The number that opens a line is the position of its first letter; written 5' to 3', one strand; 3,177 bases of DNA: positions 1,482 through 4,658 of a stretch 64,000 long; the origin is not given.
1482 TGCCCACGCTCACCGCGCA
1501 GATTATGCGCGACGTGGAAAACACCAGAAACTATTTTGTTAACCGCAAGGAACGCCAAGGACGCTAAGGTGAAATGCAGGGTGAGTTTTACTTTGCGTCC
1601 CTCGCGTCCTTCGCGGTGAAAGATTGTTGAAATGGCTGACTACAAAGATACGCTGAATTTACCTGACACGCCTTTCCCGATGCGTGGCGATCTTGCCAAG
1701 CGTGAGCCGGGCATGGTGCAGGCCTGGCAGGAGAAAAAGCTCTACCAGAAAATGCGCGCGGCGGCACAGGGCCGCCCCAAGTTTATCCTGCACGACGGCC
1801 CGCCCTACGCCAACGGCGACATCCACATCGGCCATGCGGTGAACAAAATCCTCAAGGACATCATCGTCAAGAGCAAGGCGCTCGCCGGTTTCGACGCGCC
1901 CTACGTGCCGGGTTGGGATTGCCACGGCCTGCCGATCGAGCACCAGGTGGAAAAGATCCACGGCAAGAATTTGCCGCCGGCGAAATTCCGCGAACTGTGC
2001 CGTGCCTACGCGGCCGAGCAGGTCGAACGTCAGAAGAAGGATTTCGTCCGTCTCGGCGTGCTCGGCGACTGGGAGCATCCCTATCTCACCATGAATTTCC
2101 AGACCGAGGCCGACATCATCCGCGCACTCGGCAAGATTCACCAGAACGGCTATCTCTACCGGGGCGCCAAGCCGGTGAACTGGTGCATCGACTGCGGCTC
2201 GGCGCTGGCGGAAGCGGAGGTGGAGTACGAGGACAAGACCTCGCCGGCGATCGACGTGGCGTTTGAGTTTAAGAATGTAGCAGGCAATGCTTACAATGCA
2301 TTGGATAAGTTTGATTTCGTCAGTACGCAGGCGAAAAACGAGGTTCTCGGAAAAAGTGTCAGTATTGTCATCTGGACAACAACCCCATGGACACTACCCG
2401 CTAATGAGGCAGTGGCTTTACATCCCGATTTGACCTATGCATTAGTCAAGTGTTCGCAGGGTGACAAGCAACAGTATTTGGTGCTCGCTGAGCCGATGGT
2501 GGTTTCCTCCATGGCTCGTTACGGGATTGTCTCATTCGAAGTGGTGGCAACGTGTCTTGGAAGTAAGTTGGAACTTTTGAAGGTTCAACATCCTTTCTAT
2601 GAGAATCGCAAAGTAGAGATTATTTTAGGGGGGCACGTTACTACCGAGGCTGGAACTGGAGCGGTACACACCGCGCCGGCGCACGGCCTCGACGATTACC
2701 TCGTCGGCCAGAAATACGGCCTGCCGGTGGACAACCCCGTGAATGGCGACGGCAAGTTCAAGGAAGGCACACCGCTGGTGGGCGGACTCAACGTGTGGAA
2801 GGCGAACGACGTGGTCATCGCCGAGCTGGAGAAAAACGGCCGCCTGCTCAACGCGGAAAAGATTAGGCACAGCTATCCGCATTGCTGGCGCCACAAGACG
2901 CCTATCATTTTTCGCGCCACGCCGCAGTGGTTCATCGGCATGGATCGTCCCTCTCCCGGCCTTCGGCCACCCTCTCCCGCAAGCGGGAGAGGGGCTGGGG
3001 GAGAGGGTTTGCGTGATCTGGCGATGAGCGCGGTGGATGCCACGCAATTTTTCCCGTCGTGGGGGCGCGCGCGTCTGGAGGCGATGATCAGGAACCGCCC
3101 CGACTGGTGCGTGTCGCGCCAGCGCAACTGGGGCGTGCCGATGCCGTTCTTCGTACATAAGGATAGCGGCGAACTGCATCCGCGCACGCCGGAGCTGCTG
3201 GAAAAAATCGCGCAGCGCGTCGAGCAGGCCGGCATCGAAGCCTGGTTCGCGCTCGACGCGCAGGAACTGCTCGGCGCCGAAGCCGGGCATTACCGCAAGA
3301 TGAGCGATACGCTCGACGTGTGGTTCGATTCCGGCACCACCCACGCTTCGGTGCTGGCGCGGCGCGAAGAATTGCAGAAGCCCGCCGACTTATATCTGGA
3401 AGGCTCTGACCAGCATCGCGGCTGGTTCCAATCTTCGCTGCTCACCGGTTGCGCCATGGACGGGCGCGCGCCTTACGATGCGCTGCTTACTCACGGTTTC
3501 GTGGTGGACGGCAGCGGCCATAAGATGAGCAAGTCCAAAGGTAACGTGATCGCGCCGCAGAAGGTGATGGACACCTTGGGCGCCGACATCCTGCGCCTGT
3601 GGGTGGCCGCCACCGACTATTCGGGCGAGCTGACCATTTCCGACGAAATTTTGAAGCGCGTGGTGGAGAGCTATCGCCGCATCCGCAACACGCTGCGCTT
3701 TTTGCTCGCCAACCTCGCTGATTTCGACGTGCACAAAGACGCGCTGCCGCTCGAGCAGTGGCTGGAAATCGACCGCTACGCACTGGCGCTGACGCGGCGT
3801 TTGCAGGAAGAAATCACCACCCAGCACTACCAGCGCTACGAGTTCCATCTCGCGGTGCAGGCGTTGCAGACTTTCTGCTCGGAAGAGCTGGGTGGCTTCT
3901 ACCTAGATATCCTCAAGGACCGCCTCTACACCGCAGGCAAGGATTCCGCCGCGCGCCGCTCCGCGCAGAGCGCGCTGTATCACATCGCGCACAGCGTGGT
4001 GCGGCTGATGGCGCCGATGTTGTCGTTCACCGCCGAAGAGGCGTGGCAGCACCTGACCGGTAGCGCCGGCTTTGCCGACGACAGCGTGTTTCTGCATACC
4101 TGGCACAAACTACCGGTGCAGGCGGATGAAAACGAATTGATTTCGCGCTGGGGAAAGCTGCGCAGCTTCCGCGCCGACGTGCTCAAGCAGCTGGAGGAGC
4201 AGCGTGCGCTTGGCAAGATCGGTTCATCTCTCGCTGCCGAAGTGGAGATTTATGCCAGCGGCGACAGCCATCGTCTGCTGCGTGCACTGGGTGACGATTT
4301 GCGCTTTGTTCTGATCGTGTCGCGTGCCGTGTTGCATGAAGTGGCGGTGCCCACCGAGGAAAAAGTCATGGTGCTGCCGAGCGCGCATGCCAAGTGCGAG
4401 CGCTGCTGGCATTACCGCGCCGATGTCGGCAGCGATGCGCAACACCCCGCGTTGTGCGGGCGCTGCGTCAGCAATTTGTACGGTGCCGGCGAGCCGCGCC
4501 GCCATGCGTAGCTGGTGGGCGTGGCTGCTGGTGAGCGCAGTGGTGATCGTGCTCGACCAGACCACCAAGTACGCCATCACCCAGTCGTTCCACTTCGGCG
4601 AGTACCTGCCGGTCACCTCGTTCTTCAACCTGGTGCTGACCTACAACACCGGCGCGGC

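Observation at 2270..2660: AT-rich patch covering most of the IleRS CP1 editing domain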

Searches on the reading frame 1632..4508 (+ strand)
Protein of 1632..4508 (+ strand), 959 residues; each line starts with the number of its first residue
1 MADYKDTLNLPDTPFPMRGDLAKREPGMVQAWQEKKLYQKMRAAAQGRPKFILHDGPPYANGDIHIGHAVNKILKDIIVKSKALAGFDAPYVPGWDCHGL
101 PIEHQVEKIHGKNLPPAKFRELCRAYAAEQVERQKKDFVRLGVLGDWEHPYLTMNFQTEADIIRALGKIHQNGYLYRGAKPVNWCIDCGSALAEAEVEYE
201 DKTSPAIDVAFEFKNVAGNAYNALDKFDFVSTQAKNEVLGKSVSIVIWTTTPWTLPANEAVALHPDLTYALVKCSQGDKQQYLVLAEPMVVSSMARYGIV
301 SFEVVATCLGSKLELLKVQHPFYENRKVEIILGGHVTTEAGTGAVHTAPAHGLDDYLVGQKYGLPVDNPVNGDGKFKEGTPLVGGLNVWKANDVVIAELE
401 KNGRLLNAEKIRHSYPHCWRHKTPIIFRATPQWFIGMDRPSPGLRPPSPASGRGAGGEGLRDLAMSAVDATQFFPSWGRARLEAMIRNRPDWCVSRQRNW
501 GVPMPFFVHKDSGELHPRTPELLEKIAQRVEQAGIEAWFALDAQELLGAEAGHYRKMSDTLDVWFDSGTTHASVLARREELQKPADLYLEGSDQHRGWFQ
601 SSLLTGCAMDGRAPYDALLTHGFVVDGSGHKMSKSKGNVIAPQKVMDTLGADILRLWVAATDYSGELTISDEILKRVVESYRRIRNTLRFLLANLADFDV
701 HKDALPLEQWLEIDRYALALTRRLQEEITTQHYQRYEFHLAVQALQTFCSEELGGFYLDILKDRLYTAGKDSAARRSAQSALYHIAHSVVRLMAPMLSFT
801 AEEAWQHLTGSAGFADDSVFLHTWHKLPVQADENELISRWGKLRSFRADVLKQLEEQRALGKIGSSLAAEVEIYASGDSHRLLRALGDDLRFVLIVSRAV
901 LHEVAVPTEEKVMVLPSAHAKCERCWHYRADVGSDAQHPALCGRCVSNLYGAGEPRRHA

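Call 12: find_homologous_proteins(query=window:1632-4508:+, region=208-346)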
Query window:1632-4508:+, residues 208-346 (139 aa): 7766 proteins with E <= 0.001 among 8000 candidates; the best 120 are listed.
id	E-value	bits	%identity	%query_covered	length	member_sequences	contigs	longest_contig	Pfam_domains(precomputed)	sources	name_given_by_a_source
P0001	2.7e-84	298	100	100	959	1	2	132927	PF09334.18,PF01406.26,PF08264.20,PF13603.13,PF01921.25,PF00133.29,PF06827.21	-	-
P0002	2.6e-58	213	73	100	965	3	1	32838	PF09334.18,PF01406.26,PF08264.20,PF01921.25,PF00133.29,PF06827.21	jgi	jgi:isoleucyl-tRNA synthetase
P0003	3.6e-57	210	72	100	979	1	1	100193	PF09334.18,PF01406.26,PF08264.20,PF13603.13,PF01921.25,PF00133.29,PF06827.21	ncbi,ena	-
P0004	1.4e-55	205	71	100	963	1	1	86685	PF09334.18,PF01406.26,PF08264.20,PF13603.13,PF01921.25,PF00133.29,PF06827.21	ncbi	-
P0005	3.8e-54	200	68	100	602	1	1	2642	PF09334.18,PF13603.13,PF00133.29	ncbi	ncbi:MAG: isoleucine--tRNA ligase, partial [Gallionella sp.]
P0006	6.7e-54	199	68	100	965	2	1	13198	PF09334.18,PF01406.26,PF08264.20,PF13603.13,PF01921.25,PF00133.29,PF06827.21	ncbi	-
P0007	1.7e-48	182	63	100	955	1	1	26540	PF09334.18,PF01406.26,PF08264.20,PF01921.25,PF00133.29,PF06827.21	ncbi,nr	ncbi:MAG: isoleucine--tRNA ligase [Nitrosomonadaceae bacterium]|nr:isoleucine--tRNA ligase [Nitrosom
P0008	1.5e-35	140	53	100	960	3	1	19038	PF09334.18,PF01406.26,PF08264.20,PF01921.25,PF00133.29,PF06827.21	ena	-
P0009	6.9e-35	138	53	99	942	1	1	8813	PF09334.18,PF01406.26,PF08264.20,PF13603.13,PF01921.25,PF00133.29,PF06827.21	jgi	-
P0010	1.3e-34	137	52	100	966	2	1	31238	PF09334.18,PF01406.26,PF08264.20,PF01921.25,PF00133.29,PF06827.21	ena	-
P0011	2.9e-34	136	54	91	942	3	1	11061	PF09334.18,PF01406.26,PF08264.20,PF13603.13,PF01921.25,PF00133.29,PF06827.21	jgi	-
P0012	3.0e-34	136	52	99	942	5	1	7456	PF09334.18,PF01406.26,PF08264.20,PF13603.13,PF01921.25,PF00133.29,PF06827.21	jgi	-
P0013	3.2e-34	136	55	91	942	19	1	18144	PF09334.18,PF01406.26,PF08264.20,PF13603.13,PF01921.25,PF00133.29,PF06827.21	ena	-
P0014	4.6e-34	135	63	75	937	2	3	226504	PF09334.18,PF01406.26,PF08264.20,PF13603.13,PF01921.25,PF00133.29,PF06827.21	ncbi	-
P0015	4.7e-34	135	59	88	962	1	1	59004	PF09334.18,PF01406.26,PF08264.20,PF13603.13,PF01921.25,PF00133.29,PF06827.21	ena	-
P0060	1.6e-32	130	47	100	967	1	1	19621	PF09334.18,PF01406.26,PF08264.20,PF01921.25,PF00133.29,PF06827.21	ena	-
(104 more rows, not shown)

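Call 14: find_encoding_contigs(protein=P0002, flank=3000, max_places=2)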
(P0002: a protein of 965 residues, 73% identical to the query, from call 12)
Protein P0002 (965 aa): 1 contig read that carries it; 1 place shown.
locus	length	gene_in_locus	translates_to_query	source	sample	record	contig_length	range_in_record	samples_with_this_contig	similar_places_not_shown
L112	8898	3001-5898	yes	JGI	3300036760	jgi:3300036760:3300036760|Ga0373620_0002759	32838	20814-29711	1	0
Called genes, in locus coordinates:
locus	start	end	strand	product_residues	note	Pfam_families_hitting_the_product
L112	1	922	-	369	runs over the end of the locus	PF00072:Response_reg, PF13487:HD_5, PF01966:HD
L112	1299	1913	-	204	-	PF01656:CbiA, PF09140:MipZ, PF10609:ParA (weak), PF13614:AAA_31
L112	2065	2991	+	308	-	PF06574:FAD_syn, PF01687:Flavokinase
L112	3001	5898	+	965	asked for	PF00133:tRNA-synt_1, PF01406:tRNA-synt_1e (faint), PF09334:tRNA-synt_1g, PF01921:tRNA-synt_1f (weak), PF08264:Anticodon_1, PF06827:zf-FPG_IleRS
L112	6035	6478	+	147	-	PF01252:Peptidase_A8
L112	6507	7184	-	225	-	PF01464:SLT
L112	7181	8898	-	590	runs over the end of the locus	PF00587:tRNA-synt_2b, PF04073:tRNA_edit, PF03129:HGTP_anticodon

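Call 15: find_encoding_contigs(protein=P0003, flank=3000, max_places=2)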
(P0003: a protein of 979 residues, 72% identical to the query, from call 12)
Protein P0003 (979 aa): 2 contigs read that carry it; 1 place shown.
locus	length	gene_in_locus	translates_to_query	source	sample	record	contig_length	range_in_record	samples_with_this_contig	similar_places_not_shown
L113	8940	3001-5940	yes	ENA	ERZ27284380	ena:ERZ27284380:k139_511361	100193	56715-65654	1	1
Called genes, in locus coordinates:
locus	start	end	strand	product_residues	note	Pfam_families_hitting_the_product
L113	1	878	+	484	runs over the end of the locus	PF01523:PmbA_TldD_1st, PF19290:PmbA_TldD_2nd, PF19289:PmbA_TldD_3rd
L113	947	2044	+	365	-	PF01757:Acyl_transf_3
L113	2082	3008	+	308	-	PF06574:FAD_syn, PF01687:Flavokinase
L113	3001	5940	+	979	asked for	PF00133:tRNA-synt_1, PF01406:tRNA-synt_1e (faint), PF09334:tRNA-synt_1g, PF13603:tRNA-synt_1_2 (weak), PF01921:tRNA-synt_1f (weak), PF08264:Anticodon_1, PF06827:zf-FPG_IleRS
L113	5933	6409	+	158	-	PF01252:Peptidase_A8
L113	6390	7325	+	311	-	PF02401:LYTB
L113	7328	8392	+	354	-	PF00070:Pyr_redox (faint), PF00890:FAD_binding_2, PF01266:DAO, PF01494:FAD_binding_3 (weak), PF02558:ApbA (faint), PF03486:HI0933_like (faint), PF07992:Pyr_redox_2 (faint), PF13738:Pyr_redox_3 (faint)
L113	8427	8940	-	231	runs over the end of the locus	PF00072:Response_reg, PF00196:GerE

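Call 16: find_encoding_contigs(protein=P0004, flank=3000, max_places=2)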
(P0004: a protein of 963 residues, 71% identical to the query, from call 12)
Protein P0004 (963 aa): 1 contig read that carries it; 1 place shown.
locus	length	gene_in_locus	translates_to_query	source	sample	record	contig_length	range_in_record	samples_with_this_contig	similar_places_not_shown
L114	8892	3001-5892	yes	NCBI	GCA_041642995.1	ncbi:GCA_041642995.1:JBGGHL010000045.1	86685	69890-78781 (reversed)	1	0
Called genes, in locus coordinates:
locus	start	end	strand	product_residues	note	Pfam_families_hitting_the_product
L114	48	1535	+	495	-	PF01523:PmbA_TldD_1st, PF19290:PmbA_TldD_2nd, PF19289:PmbA_TldD_3rd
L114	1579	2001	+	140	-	-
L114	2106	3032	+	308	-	PF06574:FAD_syn, PF01687:Flavokinase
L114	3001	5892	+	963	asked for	PF00133:tRNA-synt_1, PF01406:tRNA-synt_1e (faint), PF09334:tRNA-synt_1g, PF13603:tRNA-synt_1_2 (faint), PF01921:tRNA-synt_1f (weak), PF08264:Anticodon_1, PF06827:zf-FPG_IleRS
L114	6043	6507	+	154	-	PF01252:Peptidase_A8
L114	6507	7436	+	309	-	PF02401:LYTB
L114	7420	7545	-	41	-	-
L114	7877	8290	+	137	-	PF16747:Adhesin_E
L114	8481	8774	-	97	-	PF00216:Bac_DNA_binding, PF18291:HU-HIG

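Call 17: find_encoding_contigs(protein=P0006, flank=3000, max_places=2)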
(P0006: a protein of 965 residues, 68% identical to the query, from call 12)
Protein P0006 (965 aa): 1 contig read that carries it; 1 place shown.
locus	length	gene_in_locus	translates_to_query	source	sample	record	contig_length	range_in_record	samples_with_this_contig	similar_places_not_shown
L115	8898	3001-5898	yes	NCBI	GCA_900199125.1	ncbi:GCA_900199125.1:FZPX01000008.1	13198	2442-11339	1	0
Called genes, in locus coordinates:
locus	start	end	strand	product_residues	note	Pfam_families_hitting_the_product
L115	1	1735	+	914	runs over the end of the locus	PF00690:Cation_ATPase_N, PF00122:E1-E2_ATPase, PF13246:Cation_ATPase, PF12710:HAD (weak), PF00702:Hydrolase, PF08282:Hydrolase_3 (faint), PF00689:Cation_ATPase_C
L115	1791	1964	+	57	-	-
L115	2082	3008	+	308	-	PF06574:FAD_syn, PF01687:Flavokinase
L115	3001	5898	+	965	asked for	PF00133:tRNA-synt_1, PF01406:tRNA-synt_1e (faint), PF09334:tRNA-synt_1g, PF13603:tRNA-synt_1_2 (weak), PF01921:tRNA-synt_1f (weak), PF08264:Anticodon_1, PF06827:zf-FPG_IleRS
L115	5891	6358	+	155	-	PF01252:Peptidase_A8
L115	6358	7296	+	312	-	PF02401:LYTB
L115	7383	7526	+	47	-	-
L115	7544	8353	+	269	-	-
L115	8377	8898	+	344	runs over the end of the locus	PF00348:polyprenyl_synt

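Call 18: find_encoding_contigs(protein=P0007, flank=3000, max_places=2)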
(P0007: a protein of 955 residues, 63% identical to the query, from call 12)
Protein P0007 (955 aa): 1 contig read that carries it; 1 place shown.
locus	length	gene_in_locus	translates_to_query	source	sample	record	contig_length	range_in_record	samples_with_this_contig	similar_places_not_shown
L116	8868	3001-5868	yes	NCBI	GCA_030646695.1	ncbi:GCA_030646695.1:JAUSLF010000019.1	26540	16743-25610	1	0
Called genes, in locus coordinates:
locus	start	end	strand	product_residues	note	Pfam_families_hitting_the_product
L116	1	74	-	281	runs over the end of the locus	PF00140:Sigma70_r1_2 (weak), PF04542:Sigma70_r2, PF04545:Sigma70_r4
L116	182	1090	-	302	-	PF18075:FtsX_ECD, PF02687:FtsX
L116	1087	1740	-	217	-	PF00005:ABC_tran, PF13191:AAA_16 (weak), PF13304:AAA_21 (faint)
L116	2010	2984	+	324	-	PF06574:FAD_syn, PF01687:Flavokinase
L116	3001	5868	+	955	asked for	PF00133:tRNA-synt_1, PF01406:tRNA-synt_1e (faint), PF09334:tRNA-synt_1g, PF01921:tRNA-synt_1f (weak), PF08264:Anticodon_1, PF06827:zf-FPG_IleRS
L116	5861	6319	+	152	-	PF01252:Peptidase_A8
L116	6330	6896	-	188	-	PF01923:Cob_adeno_trans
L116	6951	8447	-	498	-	PF00270:DEAD, PF04851:ResIII (weak), PF00271:Helicase_C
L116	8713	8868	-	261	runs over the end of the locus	-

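Call 48: find_encoding_contigs(protein=P0060, flank=3000, max_places=1)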
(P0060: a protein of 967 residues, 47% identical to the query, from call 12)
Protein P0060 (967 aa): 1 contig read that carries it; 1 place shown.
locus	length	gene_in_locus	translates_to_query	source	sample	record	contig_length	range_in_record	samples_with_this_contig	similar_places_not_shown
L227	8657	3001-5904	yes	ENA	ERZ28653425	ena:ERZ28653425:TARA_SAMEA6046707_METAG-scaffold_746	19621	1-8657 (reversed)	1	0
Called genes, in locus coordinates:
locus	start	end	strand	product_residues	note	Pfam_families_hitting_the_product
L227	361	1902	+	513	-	PF03023:MurJ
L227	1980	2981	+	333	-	PF06574:FAD_syn, PF01467:CTP_transf_like (faint), PF01687:Flavokinase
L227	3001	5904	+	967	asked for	PF00133:tRNA-synt_1, PF01921:tRNA-synt_1f (faint), PF01406:tRNA-synt_1e (faint), PF09334:tRNA-synt_1g, PF08264:Anticodon_1, PF06827:zf-FPG_IleRS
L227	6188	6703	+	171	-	PF01252:Peptidase_A8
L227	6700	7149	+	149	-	PF00254:FKBP_C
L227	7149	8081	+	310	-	PF02401:LYTB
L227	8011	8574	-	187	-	-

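Call 49: find_encoding_contigs(protein=P0008, flank=3000, max_places=1)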
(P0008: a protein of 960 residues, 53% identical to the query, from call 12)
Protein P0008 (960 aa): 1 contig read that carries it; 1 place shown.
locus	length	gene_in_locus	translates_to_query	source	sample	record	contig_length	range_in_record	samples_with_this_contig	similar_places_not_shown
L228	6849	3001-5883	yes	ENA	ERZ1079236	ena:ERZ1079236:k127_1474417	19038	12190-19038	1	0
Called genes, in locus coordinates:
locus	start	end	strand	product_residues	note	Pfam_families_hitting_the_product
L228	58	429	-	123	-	PF01047:MarR (weak), PF13412:HTH_24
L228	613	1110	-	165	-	PF02357:NusG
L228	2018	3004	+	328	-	PF06574:FAD_syn, PF01467:CTP_transf_like (weak), PF01687:Flavokinase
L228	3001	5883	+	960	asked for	PF00133:tRNA-synt_1, PF09334:tRNA-synt_1g, PF06827:zf-FPG_IleRS (faint), PF01406:tRNA-synt_1e (weak), PF01921:tRNA-synt_1f (weak), PF08264:Anticodon_1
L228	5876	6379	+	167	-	PF01252:Peptidase_A8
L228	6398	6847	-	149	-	?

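Call 50: find_encoding_contigs(protein=P0010, flank=3000, max_places=1)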
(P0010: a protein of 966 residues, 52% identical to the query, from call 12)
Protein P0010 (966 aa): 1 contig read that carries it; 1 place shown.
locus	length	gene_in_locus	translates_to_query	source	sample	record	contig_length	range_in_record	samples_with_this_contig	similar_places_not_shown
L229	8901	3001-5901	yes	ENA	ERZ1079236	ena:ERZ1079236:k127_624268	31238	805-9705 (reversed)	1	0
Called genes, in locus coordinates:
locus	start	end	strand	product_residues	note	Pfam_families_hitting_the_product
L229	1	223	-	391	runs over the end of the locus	PF00155:Aminotran_1_2, PF01041:DegT_DnrJ_EryC1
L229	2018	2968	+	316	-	PF06574:FAD_syn, PF01467:CTP_transf_like (weak), PF01687:Flavokinase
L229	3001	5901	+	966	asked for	PF00133:tRNA-synt_1, PF09334:tRNA-synt_1g, PF01921:tRNA-synt_1f (weak), PF01406:tRNA-synt_1e (weak), PF08264:Anticodon_1, PF06827:zf-FPG_IleRS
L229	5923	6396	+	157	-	PF01252:Peptidase_A8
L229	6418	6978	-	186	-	PF01923:Cob_adeno_trans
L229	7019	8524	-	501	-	PF00270:DEAD, PF04851:ResIII (weak), PF00271:Helicase_C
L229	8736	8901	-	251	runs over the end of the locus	-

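Call 80: search_protein_families(library=ncbifam, proteins=[window:1632-4508:+])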
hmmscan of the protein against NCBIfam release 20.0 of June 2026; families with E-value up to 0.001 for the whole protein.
window:1632-4508:+ (959 aa): 18 families
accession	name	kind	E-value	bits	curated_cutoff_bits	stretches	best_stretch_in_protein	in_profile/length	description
NF040702.1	ileS_w_GNAT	exception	0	1217.6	1999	2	278-959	443-1100/1100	isoleucine--tRNA ligase, N-acetyltransferase domain-containing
TIGR00392.1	ileS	equivalog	1.3e-277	923.5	621.4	1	15-874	2-860/861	isoleucine--tRNA ligase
TIGR00422.1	valS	equivalog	2.3e-120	403.1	612.1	2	317-835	244-722/863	valine--tRNA ligase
NF009687.0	PRK13208.1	equivalog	5e-117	392.1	738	2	318-896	244-783/801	valine--tRNA ligase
NF004349.1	PRK05729.1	equivalog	2e-105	353.9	704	2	317-841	238-712/860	valine--tRNA ligase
NF000257.1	MupA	exception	3.3e-85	286.7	1900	2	30-436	14-400/1024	mupirocin-resistant isoleucine--tRNA ligase MupA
NF000258.1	MupB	exception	2.2e-81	274.1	1900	2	28-436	12-404/1033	mupirocin-resistant isoleucine--tRNA ligase MupB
NF011492.0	PRK14900.1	equivalog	1.3e-76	258.3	1783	2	317-826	253-727/1044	valine--tRNA ligase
NF000540.1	alt_ValS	exception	2.3e-60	204.5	900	3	383-893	337-820/827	valine--tRNA ligase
NF008957.0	PRK12300.1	subfamily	2.5e-42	144.9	677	2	29-358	14-324/946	leucine--tRNA ligase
TIGR00396.1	leuS_bact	equivalog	1.1e-34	119.8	548.4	3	28-198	10-168/843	leucine--tRNA ligase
TIGR00395.1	leuS_arch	equivalog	1.8e-30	105.7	648.5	2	30-357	9-317/938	leucine--tRNA ligase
TIGR00398.1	metG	equivalog_domain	5e-28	98.1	336.35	2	58-205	8-143/530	methionine--tRNA ligase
NF001100.0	PRK00133.1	equivalog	1.2e-18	67.1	587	2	57-193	13-137/676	methionine--tRNA ligase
NF008900.0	PRK12267.1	equivalog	4.2e-17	61.9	598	2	614-811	283-475/648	methionine--tRNA ligase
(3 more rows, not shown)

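Call 96: predict_structure(alignment_id=A2)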
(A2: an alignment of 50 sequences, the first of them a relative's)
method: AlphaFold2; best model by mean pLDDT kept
length: 959 residues; sequences in the alignment: 50
mean_pLDDT: 90.6   pTM: 0.87
mean pLDDT of the five models: 90.6, 89.7, 88.5, 88.5, 88.3
residues with pLDDT >= 90: 714; 70-90: 203; 50-70: 28; < 50: 14
segments of 3 or more residues with pLDDT < 50: 446-449, 452-456
pLDDT, mean of each block of 10 residues (from residue 1): 80 84 94 94 94 88 88 96 96 88 91 93 95 95 94 93 95 92 90 83 94 66 85 89 94 93 97 89 96 94 96 94 91 90 94 90 89 91 92 96 95 89 89 90 56 59 94 91 88 91 95 93 97 95 95 94 88 85 90 77 93 92 83 65 94 97 89 94 94 92 93 96 96 94 96 92 91 93 97 97 87 68 94 94 93 96 95 96 94 95 93 96 94 94 92 83
secondary structure, 60 per line:
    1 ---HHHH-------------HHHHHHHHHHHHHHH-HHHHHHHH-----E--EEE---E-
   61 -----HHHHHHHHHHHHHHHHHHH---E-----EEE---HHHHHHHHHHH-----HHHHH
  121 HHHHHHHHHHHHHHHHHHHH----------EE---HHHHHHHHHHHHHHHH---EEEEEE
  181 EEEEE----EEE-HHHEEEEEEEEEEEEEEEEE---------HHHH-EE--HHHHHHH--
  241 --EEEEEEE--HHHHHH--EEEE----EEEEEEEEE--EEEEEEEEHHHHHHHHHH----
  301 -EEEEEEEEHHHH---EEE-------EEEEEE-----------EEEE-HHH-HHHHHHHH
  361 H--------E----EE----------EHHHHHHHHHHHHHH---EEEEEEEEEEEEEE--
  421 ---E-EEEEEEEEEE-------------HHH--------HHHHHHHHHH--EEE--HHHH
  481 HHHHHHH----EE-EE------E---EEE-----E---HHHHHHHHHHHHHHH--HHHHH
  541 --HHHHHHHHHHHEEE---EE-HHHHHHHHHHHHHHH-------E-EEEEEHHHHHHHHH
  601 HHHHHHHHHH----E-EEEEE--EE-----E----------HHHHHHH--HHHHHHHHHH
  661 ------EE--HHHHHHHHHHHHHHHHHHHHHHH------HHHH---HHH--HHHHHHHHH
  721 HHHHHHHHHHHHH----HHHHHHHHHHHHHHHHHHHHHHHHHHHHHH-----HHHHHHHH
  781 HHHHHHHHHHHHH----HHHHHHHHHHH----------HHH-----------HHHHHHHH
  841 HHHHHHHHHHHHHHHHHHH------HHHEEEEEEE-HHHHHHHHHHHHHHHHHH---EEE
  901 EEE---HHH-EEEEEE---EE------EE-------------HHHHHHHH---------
elements in order (helices of 4 or more, strands of 3 or more residues): H4-7 H21-35 H37-44 E53-55 H66-84 E94-96 H100-110 H116-140 H156-171 E175-185 E190-192 E197-213 H223-226 H232-238 E243-249 H252-257 E260-263 E268-276 E279-286 H287-296 E302-309 H310-313 E317-319 E327-332 E344-347 H353-361 H388-401 E405-418 E426-435 H460-469 E472-474 H477-487 E507-509 H519-533 H536-540 H543-553 E554-556 H563-577 E587-591 H592-610 E617-621 H642-648 H651-660 H671-693 H700-703 H712-733 H738-767 H773-793 H798-808 H833-859 E869-875 H877-894 E898-903 E911-916 H943-950

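Call 98: fold_search(model_id=the predicted structure, library=pdb)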
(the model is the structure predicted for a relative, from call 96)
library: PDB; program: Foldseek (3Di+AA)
matches with E <= 10: 432; with E <= 0.001: 261
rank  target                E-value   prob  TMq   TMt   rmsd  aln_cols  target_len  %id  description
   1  8c9f                  3.3e-87  1.00  0.88  0.92   3.1       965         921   44  Priestia megaterium inactive HIGH motif mutant of type1 isoleucyl-tRNA synthetase complexed with an isoleucyl-adenylate  (released 2023-08-16)
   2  8c9e                  1.3e-86  1.00  0.88  0.91   3.3       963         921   44  Priestia megaterium mupirocin-sensitive isoleucyl-tRNA synthetase 1 complexed with an isoleucyl-adenylate analogue (released 2023-08-16)
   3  1qu2_A                1.0e-79  1.00  0.84  0.87   4.4       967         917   42  INSIGHTS INTO EDITING FROM AN ILE-TRNA SYNTHETASE STRUCTURE WITH TRNA(ILE) AND MUPIROCIN (released 1999-08-31)
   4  8wnj                  5.0e-79  1.00  0.85  0.88   4.1       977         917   38  Crystal structure of H. pylori isoleucyl-tRNA synthetase (HpIleRS) in complex with Ile-AMP (released 2024-02-14)
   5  8wng                  6.5e-79  1.00  0.85  0.88   4.2       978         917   38  Crystal structure of H. pylori isoleucyl-tRNA synthetase (HpIleRS) in complex with Ile (released 2024-02-14)
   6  8wnf                  4.9e-78  1.00  0.85  0.88   4.1       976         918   38  Crystal structure of H. pylori isoleucyl-tRNA synthetase (HpIleRS) in apo form (released 2024-02-14)
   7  1qu3_A                3.0e-72  1.00  0.81  0.88   4.3       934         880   41  INSIGHTS INTO EDITING FROM AN ILE-TRNA SYNTHETASE STRUCTURE WITH TRNA(ILE) AND MUPIROCIN (released 1999-08-31)
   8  8c8w                  1.1e-56  1.00  0.73  0.69   4.9       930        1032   24  Priestia megaterium mupirocin hyper-resistant HIGH motif mutant of type 2 isoleucyl-tRNA synthetase complexed with an is (released 2023-08-16)
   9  8c8v                  1.3e-56  1.00  0.73  0.68   5.0       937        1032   26  Priestia megaterium mupirocin-resistant isoleucyl-tRNA synthetase 2 with a fully-resolved C-terminal tRNA-binding domain (released 2023-08-16)
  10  8c9d                  1.8e-56  1.00  0.72  0.68   5.2       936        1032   25  Priestia megaterium W130Q mutant of type 2 isoleucyl-tRNA synthetase complexed with an isoleucyl-adenylate analogue (released 2023-08-16)
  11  7d5c                  1.8e-55  1.00  0.75  0.78   4.5       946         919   25  IleRS in complex with a tRNA site inhibitor (released 2021-02-24)
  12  9wqt                  1.6e-54  1.00  0.76  0.79   4.3       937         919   25  Crystal structure of Saccharomyces cerevisiae isoleucyl-tRNA synthetase in complex with reveromycin A and isoleucine (released 2026-04-08)
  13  8c8u                  2.6e-54  1.00  0.70  0.66   5.8       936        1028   25  Priestia megaterium mupirocin-resistant isoleucyl-tRNA synthetase 2 complexed with mupirocin (released 2023-08-23)
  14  8z1p_A                1.8e-53  1.00  0.75  0.68   4.8       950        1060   24  Crystal structure of Saccharomyces cerevisiae isoleucyl-tRNA synthetase in complex with a mimic tRNA(Met) and isoleuci (released 2024-12-18)
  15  8wnd_A                8.1e-53  1.00  0.76  0.69   4.5       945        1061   25  Crystal structure of Saccharomyces cerevisiae isoleucyl-tRNA synthetase in complex with tRNA(Ile) and isoleucine (released 2024-10-09)
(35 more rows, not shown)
